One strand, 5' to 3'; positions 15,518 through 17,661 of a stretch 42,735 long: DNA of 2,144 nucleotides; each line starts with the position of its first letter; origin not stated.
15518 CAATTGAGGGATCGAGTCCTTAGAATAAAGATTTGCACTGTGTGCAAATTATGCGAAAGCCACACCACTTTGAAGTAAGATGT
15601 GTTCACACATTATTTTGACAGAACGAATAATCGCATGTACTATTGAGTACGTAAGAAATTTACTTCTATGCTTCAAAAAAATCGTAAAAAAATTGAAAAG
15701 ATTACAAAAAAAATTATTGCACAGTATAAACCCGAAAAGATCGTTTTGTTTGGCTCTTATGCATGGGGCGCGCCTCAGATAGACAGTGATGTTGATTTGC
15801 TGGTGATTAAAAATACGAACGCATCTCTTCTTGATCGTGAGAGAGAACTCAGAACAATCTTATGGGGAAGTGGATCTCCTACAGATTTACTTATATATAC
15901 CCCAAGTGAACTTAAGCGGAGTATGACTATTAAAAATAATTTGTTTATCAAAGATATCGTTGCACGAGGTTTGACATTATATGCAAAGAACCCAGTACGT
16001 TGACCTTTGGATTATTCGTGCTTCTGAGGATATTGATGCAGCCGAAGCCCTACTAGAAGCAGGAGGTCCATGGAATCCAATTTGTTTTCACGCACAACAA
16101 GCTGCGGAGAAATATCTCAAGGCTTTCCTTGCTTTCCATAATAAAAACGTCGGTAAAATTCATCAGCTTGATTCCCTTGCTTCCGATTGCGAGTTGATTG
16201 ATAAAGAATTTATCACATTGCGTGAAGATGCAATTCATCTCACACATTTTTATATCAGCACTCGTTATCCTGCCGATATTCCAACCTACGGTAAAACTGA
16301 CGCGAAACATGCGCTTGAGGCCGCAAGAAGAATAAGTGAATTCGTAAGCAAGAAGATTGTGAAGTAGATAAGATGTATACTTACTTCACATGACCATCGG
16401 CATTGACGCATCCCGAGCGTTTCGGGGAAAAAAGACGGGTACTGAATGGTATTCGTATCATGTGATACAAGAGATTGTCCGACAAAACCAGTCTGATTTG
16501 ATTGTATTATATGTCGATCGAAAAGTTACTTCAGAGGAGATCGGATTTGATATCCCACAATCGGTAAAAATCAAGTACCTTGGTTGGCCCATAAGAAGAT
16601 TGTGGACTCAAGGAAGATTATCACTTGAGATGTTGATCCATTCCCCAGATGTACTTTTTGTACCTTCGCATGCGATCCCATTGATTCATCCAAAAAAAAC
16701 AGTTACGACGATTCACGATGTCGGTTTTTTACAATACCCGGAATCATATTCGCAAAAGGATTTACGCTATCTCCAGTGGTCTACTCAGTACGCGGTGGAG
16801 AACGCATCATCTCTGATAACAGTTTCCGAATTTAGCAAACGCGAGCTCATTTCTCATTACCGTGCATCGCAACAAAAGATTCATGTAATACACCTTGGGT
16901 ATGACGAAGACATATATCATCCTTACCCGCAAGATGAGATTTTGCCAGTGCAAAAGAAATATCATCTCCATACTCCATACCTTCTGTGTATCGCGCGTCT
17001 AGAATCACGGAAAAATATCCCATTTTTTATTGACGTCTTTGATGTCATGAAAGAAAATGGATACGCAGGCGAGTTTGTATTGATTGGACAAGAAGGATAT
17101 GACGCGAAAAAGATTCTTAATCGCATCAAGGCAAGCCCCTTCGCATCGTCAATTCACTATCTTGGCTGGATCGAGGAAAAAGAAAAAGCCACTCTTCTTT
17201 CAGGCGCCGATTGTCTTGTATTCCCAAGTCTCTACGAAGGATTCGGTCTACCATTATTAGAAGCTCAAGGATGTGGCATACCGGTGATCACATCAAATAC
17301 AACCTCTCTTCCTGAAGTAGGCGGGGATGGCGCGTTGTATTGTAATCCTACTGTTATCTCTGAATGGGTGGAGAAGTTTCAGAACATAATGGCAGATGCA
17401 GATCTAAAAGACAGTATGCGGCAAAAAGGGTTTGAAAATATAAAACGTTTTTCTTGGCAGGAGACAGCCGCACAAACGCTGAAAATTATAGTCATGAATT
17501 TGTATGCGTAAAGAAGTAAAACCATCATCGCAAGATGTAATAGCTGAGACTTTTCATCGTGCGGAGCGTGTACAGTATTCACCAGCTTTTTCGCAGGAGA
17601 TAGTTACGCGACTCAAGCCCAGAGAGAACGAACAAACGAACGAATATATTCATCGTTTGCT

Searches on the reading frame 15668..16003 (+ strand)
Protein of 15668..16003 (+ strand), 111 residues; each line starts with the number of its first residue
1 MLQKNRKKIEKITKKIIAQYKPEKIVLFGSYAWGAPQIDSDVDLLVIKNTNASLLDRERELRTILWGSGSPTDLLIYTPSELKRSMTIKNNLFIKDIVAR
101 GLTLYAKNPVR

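Call 82: search_protein_families(library=pfam, proteins=[window:15668-16003:+], max_evalue=0.00001)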
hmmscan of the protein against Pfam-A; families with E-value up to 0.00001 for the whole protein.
window:15668-16003:+ (111 aa): 2 families
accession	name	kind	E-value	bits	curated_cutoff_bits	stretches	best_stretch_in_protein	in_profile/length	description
PF01909.29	NTP_transf_2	-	5.6e-10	39.9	21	1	10-90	2-88/93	Nucleotidyltransferase domain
PF18765.7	Polbeta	-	7.3e-10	39.3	26.9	1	10-108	1-91/93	Polymerase beta, Nucleotidyltransferase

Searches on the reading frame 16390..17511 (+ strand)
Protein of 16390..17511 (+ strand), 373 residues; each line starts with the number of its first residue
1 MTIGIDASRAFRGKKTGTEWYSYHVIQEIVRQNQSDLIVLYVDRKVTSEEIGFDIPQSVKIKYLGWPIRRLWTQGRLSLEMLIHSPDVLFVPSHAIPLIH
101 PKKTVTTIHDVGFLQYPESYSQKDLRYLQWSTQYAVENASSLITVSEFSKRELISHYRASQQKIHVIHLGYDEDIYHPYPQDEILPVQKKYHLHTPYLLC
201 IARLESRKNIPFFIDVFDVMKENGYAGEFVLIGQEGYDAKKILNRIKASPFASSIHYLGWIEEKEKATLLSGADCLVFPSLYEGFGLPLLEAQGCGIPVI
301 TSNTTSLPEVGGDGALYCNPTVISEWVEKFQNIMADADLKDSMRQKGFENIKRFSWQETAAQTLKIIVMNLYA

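Call 81: search_protein_families(library=pfam, proteins=[window:16390-17511:+], max_evalue=0.00001)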
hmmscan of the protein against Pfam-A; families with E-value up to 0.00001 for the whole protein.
window:16390-17511:+ (373 aa): 5 families
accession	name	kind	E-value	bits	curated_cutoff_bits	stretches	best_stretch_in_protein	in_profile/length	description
PF00534.26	Glycos_transf_1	-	1.4e-27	96.8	26.4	1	195-347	15-169/172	Glycosyl transferases group 1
PF13692.12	Glyco_trans_1_4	-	1.3e-23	84.3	27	1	196-336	2-142/142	Glycosyl transferases group 1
PF13439.12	Glyco_transf_4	-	3.1e-15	57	28.5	1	17-174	3-169/170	Glycosyltransferase Family 4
PF20706.3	GT4-conflict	-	3.4e-08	33.3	26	1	139-305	147-314/385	Family 4 Glycosyltransferase in conflict systems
PF13524.12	Glyco_trans_1_2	-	6.1e-07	29.9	25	1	220-364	9-143/144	Glycosyl transferase-like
